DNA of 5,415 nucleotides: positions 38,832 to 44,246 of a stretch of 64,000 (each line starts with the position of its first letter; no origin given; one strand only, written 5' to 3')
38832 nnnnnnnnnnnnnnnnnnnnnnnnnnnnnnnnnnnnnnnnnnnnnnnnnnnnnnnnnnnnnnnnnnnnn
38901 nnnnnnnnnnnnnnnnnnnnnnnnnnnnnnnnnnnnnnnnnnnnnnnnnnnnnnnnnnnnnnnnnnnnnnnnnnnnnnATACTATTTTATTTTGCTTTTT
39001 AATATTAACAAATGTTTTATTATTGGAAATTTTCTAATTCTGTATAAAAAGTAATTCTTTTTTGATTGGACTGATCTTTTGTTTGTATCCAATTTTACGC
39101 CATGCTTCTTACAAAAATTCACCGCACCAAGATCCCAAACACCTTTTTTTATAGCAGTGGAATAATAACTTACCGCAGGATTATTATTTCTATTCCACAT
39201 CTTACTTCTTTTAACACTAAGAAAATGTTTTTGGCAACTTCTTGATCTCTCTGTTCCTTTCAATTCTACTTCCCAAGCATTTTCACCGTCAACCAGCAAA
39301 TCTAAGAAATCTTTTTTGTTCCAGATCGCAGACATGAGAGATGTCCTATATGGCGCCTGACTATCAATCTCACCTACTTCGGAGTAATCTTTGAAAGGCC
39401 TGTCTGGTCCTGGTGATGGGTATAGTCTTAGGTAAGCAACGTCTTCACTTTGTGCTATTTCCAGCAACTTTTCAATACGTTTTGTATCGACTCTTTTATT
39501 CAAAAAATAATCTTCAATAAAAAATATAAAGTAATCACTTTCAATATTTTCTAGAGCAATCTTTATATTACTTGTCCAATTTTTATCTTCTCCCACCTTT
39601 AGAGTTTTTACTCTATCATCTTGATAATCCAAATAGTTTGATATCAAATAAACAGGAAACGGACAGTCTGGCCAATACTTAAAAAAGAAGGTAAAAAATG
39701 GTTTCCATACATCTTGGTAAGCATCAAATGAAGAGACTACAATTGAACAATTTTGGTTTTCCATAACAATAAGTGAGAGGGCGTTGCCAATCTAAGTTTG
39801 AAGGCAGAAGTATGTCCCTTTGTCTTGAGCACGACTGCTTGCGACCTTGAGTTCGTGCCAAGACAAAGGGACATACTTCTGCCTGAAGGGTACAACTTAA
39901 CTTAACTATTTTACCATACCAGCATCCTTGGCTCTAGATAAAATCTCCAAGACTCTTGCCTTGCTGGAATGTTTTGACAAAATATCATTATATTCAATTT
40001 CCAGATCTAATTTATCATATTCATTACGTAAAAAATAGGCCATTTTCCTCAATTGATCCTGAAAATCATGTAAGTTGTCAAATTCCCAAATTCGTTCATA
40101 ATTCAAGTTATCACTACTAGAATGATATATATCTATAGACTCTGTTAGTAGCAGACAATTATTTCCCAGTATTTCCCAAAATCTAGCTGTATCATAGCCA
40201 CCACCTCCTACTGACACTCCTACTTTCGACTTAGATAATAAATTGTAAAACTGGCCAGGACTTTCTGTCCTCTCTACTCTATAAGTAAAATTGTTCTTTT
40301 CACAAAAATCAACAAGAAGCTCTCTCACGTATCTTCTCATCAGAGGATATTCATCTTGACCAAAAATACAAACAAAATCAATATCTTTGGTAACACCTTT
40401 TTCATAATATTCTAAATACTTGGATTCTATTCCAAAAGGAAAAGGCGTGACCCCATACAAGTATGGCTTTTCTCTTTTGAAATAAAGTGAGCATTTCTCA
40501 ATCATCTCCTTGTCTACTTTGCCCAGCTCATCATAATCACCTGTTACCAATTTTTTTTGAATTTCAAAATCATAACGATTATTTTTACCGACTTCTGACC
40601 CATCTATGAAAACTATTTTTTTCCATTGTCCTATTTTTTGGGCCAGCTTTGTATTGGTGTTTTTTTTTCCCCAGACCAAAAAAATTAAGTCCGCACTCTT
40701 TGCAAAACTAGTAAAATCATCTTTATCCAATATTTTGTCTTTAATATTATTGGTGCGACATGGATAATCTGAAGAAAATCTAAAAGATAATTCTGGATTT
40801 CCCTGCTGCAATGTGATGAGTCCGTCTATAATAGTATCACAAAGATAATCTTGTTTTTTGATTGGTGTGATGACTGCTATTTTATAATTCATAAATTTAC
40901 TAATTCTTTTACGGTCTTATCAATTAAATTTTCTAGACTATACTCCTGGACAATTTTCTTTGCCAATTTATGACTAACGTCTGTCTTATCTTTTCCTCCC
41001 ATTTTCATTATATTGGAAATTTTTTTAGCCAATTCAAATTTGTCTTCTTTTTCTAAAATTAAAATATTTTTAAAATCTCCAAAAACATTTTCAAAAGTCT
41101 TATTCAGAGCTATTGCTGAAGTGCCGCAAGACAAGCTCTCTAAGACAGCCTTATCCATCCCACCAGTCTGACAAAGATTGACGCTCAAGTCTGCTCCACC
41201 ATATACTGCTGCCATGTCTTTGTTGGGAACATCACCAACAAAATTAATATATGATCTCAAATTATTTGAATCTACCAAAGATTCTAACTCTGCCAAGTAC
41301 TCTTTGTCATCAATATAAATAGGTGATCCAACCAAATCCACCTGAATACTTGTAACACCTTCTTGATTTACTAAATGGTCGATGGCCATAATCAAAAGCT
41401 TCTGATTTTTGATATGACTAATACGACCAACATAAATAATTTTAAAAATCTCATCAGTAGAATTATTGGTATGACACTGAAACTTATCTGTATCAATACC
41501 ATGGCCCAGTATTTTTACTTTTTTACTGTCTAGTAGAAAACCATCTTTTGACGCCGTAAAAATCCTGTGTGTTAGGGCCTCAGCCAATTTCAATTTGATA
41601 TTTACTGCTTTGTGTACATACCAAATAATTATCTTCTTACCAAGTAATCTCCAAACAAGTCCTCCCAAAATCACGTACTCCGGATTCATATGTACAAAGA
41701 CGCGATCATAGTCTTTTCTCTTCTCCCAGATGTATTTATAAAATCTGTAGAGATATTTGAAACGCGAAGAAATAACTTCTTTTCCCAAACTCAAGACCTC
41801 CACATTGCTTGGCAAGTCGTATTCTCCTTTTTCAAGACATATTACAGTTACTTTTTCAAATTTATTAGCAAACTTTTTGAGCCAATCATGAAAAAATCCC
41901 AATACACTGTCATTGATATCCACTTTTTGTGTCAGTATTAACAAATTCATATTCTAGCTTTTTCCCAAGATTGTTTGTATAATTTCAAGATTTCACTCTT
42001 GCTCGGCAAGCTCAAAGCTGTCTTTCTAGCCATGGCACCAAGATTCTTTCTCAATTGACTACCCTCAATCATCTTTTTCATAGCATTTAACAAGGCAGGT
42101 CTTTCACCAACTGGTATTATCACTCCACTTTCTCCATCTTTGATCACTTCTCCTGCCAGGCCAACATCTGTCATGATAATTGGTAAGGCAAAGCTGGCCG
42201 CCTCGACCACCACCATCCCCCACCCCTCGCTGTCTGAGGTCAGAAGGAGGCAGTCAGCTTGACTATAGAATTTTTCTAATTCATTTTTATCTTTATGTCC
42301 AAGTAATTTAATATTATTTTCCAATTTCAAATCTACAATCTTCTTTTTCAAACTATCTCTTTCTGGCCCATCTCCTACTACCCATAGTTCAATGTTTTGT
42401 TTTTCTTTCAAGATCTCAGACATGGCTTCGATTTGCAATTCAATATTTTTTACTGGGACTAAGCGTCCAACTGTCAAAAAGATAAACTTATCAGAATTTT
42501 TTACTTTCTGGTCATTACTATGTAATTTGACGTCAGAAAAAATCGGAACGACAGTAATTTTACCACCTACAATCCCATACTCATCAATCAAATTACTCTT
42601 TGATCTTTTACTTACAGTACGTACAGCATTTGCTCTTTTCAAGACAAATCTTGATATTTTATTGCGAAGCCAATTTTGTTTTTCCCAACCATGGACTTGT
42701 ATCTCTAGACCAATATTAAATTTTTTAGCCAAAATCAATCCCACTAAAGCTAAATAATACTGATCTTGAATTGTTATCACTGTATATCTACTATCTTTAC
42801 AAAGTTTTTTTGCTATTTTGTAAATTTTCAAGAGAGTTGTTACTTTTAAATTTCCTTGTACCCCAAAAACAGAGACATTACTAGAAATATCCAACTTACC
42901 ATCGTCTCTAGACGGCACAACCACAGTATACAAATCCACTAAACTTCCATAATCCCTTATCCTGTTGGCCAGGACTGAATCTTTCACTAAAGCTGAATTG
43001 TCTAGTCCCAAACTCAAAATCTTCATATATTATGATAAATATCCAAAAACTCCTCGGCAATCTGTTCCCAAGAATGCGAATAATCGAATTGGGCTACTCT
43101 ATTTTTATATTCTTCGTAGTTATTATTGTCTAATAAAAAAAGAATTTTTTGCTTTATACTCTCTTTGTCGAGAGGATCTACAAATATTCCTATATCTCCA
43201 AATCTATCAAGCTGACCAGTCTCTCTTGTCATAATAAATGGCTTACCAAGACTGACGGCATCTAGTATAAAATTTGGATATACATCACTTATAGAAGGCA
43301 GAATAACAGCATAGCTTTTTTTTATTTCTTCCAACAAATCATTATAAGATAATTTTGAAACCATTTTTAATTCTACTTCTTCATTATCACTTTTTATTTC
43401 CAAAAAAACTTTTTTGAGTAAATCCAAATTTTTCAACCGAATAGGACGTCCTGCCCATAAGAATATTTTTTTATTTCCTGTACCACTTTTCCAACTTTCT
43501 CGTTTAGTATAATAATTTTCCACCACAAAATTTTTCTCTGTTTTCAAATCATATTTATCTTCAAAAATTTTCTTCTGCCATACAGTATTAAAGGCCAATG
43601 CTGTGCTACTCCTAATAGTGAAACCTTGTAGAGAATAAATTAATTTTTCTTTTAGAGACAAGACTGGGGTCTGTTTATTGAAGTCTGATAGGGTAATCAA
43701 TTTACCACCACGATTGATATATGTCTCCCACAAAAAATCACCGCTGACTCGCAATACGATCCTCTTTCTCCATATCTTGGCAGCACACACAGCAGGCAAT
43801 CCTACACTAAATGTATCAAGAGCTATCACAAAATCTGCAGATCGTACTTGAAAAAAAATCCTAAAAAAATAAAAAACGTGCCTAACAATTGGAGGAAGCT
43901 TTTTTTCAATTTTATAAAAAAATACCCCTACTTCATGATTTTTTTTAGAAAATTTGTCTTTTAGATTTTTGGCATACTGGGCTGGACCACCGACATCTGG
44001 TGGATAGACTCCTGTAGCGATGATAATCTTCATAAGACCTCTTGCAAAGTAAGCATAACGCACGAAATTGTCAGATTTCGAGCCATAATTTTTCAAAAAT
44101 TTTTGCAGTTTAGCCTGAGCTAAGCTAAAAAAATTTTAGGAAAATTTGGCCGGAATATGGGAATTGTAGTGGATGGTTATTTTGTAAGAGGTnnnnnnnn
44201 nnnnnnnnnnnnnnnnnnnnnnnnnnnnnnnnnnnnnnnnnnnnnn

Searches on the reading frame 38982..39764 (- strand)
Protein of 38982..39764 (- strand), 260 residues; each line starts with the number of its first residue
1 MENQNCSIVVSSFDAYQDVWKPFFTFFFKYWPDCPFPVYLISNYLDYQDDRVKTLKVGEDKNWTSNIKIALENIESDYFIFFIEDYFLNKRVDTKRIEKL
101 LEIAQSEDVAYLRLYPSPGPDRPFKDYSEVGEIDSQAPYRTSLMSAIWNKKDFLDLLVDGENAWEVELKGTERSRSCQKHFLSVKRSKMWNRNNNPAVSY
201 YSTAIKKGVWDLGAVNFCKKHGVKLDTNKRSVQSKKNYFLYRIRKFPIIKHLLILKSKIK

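Call 29: search_protein_families(library=pfam, proteins=[window:38982-39764:-], max_evalue=0.0001)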
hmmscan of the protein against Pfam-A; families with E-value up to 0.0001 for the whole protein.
window:38982-39764:- (260 aa): 0 families

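Call 52: search_protein_families(library=ncbifam, proteins=[window:38982-39764:-], max_evalue=1e-10)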
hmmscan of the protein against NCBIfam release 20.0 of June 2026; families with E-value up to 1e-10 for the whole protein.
window:38982-39764:- (260 aa): 0 families

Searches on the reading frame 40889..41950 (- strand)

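Call 30: search_protein_families(library=pfam, proteins=[window:40889-41950:-], max_evalue=0.0001)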
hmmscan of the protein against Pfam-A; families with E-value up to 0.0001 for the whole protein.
window:40889-41950:- (353 aa): 3 families
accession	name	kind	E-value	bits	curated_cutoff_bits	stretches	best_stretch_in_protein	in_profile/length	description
PF00534.26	Glycos_transf_1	-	1.4e-17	64.2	26.4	1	166-320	13-160/172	Glycosyl transferases group 1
PF13692.12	Glyco_trans_1_4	-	2.1e-16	60.9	27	1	170-315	3-140/142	Glycosyl transferases group 1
PF13477.12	Glyco_trans_4_2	-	9.2e-05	23.1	23.4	0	20-110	13-104/139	Glycosyl transferase 4-like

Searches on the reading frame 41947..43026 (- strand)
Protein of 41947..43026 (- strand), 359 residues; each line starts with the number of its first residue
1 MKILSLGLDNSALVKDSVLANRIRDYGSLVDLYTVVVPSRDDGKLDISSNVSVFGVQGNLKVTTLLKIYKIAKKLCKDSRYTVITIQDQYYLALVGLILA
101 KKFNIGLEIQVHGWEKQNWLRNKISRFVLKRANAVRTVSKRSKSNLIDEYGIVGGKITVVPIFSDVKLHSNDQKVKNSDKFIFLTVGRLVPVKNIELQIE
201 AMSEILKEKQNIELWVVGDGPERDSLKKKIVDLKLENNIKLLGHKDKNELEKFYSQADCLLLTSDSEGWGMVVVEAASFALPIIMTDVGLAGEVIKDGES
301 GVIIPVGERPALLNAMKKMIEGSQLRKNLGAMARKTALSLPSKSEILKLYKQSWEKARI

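Call 30: search_protein_families(library=pfam, proteins=[window:41947-43026:-], max_evalue=0.0001)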
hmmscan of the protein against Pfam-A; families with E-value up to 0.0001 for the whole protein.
window:41947-43026:- (359 aa): 5 families
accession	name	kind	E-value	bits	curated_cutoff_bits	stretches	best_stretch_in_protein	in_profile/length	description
PF00534.26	Glycos_transf_1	-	1.8e-43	148.5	26.4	1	172-335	7-171/172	Glycosyl transferases group 1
PF13692.12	Glyco_trans_1_4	-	5.6e-32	111.4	27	1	181-321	2-141/142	Glycosyl transferases group 1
PF20706.3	GT4-conflict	-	8.8e-14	51.7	26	1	121-288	136-313/385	Family 4 Glycosyltransferase in conflict systems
PF13439.12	Glyco_transf_4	-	2.2e-10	41.2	28.5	1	59-161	51-163/170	Glycosyltransferase Family 4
PF13579.12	Glyco_trans_4_4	-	1.6e-06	29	29.7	1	54-161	45-156/158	Glycosyl transferase 4-like domain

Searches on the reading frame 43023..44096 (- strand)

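Call 30: search_protein_families(library=pfam, proteins=[window:43023-44096:-], max_evalue=0.0001)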
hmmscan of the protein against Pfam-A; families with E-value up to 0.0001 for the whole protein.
window:43023-44096:- (357 aa): 2 families
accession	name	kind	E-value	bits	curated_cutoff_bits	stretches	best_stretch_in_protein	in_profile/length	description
PF00534.26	Glycos_transf_1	-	2.4e-10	40.7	26.4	1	242-329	74-163/172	Glycosyl transferases group 1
PF13692.12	Glyco_trans_1_4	-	4e-08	34.1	27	1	252-324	68-142/142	Glycosyl transferases group 1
